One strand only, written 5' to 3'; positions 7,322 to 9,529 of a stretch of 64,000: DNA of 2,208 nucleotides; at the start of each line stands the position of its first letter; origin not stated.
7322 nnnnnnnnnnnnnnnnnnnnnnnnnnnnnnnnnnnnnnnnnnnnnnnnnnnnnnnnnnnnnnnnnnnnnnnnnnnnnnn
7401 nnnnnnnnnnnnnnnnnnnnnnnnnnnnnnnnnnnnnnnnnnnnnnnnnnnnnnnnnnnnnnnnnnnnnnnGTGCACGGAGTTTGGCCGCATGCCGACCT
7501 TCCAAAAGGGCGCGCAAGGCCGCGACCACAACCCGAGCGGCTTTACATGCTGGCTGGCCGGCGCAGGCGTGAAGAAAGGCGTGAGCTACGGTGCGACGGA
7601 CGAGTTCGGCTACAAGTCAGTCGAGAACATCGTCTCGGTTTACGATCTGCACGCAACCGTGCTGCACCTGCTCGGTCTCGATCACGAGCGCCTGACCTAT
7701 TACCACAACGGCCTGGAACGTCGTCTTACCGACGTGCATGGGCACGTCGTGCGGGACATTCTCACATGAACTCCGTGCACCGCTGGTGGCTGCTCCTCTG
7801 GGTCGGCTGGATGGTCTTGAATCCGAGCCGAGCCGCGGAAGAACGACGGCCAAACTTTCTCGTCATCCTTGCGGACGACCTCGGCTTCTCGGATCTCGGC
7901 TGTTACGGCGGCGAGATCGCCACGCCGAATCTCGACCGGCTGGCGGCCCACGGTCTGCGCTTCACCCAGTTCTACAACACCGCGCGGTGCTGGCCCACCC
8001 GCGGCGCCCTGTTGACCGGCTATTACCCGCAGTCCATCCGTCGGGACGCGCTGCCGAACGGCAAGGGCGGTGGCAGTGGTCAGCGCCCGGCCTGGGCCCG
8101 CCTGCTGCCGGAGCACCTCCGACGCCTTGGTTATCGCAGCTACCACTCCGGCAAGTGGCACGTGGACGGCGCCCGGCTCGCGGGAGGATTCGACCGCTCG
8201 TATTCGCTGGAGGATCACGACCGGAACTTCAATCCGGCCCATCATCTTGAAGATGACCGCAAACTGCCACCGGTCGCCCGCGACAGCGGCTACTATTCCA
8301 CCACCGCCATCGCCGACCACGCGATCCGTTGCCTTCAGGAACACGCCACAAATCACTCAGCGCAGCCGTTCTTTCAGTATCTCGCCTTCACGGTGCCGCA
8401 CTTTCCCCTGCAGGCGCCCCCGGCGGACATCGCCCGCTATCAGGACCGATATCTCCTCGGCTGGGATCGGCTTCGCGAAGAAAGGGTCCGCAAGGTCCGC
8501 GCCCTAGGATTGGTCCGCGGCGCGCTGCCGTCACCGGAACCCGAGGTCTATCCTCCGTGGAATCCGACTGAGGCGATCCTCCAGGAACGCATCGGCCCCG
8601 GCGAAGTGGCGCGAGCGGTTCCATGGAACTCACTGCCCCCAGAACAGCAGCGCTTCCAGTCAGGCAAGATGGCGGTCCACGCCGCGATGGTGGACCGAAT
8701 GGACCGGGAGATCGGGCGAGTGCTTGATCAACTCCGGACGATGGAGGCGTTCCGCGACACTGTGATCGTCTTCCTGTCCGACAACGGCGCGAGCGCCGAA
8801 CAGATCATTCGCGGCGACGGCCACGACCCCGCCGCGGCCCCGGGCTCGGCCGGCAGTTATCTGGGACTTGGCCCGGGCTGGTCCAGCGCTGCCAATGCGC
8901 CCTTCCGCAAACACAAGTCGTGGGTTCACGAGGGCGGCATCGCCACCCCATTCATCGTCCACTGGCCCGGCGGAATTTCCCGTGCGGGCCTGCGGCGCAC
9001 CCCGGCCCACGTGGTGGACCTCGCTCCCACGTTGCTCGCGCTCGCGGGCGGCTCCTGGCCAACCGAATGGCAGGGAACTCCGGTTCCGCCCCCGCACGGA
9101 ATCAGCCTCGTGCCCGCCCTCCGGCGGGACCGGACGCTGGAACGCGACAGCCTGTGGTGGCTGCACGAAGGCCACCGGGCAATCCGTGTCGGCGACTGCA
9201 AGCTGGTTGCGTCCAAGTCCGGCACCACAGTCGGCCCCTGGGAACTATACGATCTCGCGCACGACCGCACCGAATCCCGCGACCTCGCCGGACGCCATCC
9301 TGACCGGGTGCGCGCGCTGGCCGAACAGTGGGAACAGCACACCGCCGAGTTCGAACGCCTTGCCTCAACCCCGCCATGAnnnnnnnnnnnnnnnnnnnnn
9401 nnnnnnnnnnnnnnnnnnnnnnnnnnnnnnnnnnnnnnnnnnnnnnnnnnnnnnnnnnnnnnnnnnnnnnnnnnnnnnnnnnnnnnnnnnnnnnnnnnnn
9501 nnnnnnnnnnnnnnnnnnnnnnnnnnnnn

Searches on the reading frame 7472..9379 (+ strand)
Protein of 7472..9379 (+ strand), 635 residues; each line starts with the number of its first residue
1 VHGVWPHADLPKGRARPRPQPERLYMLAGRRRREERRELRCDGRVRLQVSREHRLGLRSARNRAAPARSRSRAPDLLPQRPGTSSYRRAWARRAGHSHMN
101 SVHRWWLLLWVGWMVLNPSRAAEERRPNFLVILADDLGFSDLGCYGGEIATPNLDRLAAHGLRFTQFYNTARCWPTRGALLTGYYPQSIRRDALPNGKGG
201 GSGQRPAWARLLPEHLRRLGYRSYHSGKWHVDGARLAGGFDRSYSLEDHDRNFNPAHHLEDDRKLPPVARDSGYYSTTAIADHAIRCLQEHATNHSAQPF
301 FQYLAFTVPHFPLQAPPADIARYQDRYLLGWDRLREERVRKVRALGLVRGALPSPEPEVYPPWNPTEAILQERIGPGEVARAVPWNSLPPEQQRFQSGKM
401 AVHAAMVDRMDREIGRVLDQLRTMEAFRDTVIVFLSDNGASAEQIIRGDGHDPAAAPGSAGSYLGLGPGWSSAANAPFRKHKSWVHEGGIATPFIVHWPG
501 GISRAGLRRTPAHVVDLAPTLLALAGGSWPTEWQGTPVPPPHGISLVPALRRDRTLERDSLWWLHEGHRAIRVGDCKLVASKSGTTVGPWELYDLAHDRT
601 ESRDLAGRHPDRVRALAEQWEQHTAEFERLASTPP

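Call 29: search_protein_families(library=pfam, proteins=[window:7472-9379:+], max_evalue=0.001)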
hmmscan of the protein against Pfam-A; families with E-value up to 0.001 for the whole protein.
window:7472-9379:+ (635 aa): 3 families
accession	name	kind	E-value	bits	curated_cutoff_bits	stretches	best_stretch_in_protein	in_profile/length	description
PF00884.28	Sulfatase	-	8e-53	180.1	25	1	127-526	1-300/301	Sulfatase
PF16347.10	SGSH_C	-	1.2e-09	39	29.3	1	482-608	8-134/154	N-sulphoglucosamine sulphohydrolase, C-terminal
PF01663.27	Phosphodiest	-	9.3e-05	22.6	23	0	403-443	184-224/342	Type I phosphodiesterase / nucleotide pyrophosphatase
